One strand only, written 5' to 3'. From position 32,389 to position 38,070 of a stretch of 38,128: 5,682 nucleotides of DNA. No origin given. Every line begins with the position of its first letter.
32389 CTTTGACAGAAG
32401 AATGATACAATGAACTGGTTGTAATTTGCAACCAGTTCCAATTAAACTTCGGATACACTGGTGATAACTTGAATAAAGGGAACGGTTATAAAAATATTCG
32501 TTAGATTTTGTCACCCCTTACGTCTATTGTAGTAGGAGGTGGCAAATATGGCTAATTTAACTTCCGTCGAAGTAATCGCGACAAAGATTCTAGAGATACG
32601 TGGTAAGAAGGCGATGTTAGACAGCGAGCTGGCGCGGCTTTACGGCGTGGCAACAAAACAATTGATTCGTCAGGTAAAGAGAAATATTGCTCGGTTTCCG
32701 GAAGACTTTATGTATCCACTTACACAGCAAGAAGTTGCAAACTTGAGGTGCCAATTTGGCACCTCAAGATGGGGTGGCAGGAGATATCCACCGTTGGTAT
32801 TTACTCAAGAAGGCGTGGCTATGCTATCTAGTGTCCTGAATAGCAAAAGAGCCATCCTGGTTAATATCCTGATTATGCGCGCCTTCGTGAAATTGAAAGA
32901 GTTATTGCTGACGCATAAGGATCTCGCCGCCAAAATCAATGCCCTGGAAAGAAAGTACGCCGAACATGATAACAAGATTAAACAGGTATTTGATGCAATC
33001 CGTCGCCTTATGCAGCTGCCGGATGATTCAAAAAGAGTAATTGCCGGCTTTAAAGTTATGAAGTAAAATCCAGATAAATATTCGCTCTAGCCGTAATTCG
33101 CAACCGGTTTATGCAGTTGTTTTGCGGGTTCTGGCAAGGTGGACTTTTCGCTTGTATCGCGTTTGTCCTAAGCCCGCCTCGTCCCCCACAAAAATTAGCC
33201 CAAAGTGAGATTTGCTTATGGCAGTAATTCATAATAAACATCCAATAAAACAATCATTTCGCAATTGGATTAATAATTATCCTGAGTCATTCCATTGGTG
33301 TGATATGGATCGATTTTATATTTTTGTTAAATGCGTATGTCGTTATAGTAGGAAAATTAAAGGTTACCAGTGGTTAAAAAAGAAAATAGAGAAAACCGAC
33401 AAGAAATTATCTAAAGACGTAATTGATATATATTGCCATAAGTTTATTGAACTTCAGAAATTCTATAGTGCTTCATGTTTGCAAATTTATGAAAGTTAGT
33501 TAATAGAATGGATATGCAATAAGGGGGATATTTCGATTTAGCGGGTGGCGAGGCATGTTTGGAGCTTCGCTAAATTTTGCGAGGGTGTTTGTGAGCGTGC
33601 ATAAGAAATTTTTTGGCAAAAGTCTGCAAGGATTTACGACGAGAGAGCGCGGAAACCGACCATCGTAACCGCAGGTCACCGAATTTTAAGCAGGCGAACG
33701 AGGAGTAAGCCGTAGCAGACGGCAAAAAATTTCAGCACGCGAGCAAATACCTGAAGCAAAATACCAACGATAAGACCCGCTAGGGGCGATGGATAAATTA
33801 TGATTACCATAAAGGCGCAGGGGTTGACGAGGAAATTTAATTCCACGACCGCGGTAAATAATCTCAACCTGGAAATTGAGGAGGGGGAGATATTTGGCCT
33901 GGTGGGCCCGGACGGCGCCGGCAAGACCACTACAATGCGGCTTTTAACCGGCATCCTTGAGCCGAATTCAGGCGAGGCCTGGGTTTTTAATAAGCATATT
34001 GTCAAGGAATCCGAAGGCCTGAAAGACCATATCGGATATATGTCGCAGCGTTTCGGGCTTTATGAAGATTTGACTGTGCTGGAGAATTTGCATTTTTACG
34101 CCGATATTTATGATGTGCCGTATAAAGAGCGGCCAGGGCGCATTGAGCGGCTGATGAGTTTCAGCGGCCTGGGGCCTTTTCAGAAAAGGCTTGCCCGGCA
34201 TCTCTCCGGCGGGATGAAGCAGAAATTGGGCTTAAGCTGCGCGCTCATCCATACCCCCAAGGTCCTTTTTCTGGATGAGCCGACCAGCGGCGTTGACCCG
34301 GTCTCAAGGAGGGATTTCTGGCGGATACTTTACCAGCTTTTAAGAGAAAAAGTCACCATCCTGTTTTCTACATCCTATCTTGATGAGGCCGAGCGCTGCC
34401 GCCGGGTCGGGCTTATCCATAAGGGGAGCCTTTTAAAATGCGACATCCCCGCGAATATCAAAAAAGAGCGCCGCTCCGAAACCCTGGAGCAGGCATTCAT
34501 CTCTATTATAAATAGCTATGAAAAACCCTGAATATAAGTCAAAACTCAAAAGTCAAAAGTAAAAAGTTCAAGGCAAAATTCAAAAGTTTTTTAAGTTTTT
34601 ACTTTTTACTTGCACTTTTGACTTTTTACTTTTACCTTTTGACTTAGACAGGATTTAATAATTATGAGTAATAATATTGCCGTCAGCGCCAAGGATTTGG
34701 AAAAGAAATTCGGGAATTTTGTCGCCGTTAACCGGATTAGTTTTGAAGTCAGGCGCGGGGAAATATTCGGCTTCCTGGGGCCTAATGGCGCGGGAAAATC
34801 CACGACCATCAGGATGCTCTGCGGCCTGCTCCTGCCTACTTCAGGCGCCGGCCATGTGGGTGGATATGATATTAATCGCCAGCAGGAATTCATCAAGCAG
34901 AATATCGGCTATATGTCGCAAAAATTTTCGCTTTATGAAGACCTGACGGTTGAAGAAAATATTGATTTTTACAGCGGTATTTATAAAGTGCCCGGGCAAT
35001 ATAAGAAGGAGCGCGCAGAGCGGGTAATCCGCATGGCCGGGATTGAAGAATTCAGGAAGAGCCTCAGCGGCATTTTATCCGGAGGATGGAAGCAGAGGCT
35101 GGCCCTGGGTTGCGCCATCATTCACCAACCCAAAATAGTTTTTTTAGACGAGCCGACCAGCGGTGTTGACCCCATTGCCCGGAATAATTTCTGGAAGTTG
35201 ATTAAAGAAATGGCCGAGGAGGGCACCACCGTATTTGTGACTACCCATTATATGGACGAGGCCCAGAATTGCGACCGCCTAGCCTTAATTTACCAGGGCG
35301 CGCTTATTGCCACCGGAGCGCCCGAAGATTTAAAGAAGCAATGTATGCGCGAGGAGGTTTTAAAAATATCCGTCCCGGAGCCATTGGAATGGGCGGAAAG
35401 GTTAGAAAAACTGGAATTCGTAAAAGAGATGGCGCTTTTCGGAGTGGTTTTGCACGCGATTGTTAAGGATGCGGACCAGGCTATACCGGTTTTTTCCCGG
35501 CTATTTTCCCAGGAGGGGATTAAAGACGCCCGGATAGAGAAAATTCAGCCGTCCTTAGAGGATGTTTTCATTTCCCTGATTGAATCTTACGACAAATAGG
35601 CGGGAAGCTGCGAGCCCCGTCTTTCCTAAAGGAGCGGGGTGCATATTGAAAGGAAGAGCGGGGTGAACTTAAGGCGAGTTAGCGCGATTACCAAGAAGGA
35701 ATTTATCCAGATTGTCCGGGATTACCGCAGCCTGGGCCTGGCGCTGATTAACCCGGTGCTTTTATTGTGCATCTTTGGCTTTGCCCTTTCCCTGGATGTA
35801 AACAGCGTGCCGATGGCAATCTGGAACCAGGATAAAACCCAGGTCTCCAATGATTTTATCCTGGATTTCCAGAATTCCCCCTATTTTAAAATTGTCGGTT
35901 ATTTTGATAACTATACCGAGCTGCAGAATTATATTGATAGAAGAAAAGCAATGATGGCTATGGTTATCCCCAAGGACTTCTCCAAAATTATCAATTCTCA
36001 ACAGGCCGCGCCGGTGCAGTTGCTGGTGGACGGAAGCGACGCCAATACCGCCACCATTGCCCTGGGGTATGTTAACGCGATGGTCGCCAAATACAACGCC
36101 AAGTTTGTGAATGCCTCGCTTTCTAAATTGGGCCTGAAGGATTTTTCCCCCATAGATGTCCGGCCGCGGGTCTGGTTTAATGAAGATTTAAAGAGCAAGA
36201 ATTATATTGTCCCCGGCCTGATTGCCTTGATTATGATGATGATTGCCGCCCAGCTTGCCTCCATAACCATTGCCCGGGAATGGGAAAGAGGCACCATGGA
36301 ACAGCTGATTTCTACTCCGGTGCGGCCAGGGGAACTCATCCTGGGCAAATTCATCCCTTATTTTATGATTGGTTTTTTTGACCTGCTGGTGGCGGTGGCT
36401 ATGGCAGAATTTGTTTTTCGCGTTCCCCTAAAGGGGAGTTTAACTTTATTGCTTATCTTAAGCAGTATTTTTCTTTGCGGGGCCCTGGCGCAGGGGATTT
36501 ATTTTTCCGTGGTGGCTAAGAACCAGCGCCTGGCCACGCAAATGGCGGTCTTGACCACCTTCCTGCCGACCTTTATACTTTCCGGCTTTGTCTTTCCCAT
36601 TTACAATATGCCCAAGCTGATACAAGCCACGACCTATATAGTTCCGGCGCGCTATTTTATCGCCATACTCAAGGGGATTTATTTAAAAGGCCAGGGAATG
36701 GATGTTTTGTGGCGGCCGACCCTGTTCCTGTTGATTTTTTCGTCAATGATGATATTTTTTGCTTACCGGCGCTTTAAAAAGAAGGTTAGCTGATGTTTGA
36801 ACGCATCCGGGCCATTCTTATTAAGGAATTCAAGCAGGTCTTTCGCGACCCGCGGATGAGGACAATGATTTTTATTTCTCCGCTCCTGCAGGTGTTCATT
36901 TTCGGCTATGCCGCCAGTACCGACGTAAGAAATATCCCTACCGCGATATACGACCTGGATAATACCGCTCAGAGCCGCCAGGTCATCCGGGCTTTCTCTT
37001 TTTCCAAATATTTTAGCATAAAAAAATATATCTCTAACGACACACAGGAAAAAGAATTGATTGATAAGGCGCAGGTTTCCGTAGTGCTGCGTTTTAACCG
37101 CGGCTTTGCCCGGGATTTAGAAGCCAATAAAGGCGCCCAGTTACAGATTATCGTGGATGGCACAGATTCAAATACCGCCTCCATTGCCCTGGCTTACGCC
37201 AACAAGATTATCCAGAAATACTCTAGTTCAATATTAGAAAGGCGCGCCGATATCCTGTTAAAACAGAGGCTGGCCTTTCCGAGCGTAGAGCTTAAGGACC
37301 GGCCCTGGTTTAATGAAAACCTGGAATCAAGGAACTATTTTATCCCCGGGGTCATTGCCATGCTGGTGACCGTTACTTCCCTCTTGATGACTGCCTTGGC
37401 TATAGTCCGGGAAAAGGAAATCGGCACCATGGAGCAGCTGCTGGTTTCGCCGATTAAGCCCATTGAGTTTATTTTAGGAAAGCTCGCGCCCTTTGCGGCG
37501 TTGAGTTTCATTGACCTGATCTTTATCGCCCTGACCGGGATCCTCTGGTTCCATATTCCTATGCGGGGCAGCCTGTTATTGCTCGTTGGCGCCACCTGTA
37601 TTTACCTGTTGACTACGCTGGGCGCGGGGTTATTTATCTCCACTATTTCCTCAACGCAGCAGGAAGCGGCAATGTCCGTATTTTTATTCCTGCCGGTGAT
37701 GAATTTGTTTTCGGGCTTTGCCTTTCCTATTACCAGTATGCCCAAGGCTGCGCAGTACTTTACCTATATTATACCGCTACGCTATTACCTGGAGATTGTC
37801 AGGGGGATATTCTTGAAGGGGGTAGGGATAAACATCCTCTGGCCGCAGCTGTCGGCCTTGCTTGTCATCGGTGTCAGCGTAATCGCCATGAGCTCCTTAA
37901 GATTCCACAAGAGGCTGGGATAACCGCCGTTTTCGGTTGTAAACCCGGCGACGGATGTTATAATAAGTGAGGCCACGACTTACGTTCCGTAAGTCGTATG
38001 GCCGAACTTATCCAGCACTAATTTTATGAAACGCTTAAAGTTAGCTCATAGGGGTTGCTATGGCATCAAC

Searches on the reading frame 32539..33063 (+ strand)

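Call 55: search_protein_families(library=pfam, proteins=[window:32539-33063:+], max_evalue=0.00001)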
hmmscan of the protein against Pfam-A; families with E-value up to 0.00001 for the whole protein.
window:32539-33063:+ (175 aa): 1 family
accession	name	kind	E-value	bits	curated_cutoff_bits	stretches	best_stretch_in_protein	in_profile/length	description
PF10543.14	ORF6N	-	3.9e-31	107.6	27.8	1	16-99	2-86/86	ORF6N domain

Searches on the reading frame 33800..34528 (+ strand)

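Call 55: search_protein_families(library=pfam, proteins=[window:33800-34528:+], max_evalue=0.00001)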
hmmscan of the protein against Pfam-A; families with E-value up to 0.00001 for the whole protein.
window:33800-34528:+ (243 aa): 2 families
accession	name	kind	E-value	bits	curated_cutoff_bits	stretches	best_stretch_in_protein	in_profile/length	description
PF00005.33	ABC_tran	-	2.2e-31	109.7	25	1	19-163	1-137/137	ABC transporter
PF13304.12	AAA_21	-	1.1e-10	42.6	27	1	129-191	232-297/304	AAA domain, putative AbiEii toxin, Type IV TA system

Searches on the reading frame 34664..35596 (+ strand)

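Call 55: search_protein_families(library=pfam, proteins=[window:34664-35596:+], max_evalue=0.00001)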
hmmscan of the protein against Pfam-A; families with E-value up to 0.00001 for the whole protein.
window:34664-35596:+ (311 aa): 2 families
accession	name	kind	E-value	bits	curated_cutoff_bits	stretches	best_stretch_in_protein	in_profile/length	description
PF00005.33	ABC_tran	-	2.4e-33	116.1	25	1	23-166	2-137/137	ABC transporter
PF13304.12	AAA_21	-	4.1e-10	40.6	27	1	144-195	243-298/304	AAA domain, putative AbiEii toxin, Type IV TA system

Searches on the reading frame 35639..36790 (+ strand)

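Call 55: search_protein_families(library=pfam, proteins=[window:35639-36790:+], max_evalue=0.00001)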
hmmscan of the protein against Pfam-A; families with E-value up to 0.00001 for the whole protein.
window:35639-36790:+ (384 aa): 4 families
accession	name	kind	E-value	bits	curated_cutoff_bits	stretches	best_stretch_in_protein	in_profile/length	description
PF12698.13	ABC2_membrane_3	-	1e-48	166.6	31.6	1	35-376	7-346/347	ABC-2 family transporter protein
PF01061.29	ABC2_membrane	-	5.1e-23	82.2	26.9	1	188-347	48-209/211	ABC-2 type transporter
PF12679.13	ABC2_membrane_2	-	8.3e-21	74.9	27.2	1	16-382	2-281/283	ABC-2 family transporter protein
PF12730.13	ABC2_membrane_4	-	5.6e-06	26.9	27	1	191-297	52-166/179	ABC-2 family transporter protein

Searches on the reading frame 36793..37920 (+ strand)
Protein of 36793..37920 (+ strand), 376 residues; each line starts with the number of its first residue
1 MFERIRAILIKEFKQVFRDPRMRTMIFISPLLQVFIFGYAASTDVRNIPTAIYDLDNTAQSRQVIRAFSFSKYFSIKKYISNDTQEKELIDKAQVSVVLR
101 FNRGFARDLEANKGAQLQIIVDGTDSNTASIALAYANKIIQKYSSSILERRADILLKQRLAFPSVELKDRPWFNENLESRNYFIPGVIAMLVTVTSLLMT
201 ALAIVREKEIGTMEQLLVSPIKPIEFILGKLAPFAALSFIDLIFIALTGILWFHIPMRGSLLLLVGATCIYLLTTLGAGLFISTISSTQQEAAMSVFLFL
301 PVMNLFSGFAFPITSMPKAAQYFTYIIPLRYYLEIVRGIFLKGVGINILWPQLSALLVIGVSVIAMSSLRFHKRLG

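Call 55: search_protein_families(library=pfam, proteins=[window:36793-37920:+], max_evalue=0.00001)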
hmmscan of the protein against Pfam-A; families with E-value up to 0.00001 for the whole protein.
window:36793-37920:+ (376 aa): 3 families
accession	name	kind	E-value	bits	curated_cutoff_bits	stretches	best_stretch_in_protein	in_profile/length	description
PF12698.13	ABC2_membrane_3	-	7.8e-52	176.9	31.6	1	25-367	6-345/347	ABC-2 family transporter protein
PF01061.29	ABC2_membrane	-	3.7e-32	112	26.9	1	183-341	50-211/211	ABC-2 type transporter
PF12679.13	ABC2_membrane_2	-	6.9e-15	55.5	27.2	1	7-373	2-280/283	ABC-2 family transporter protein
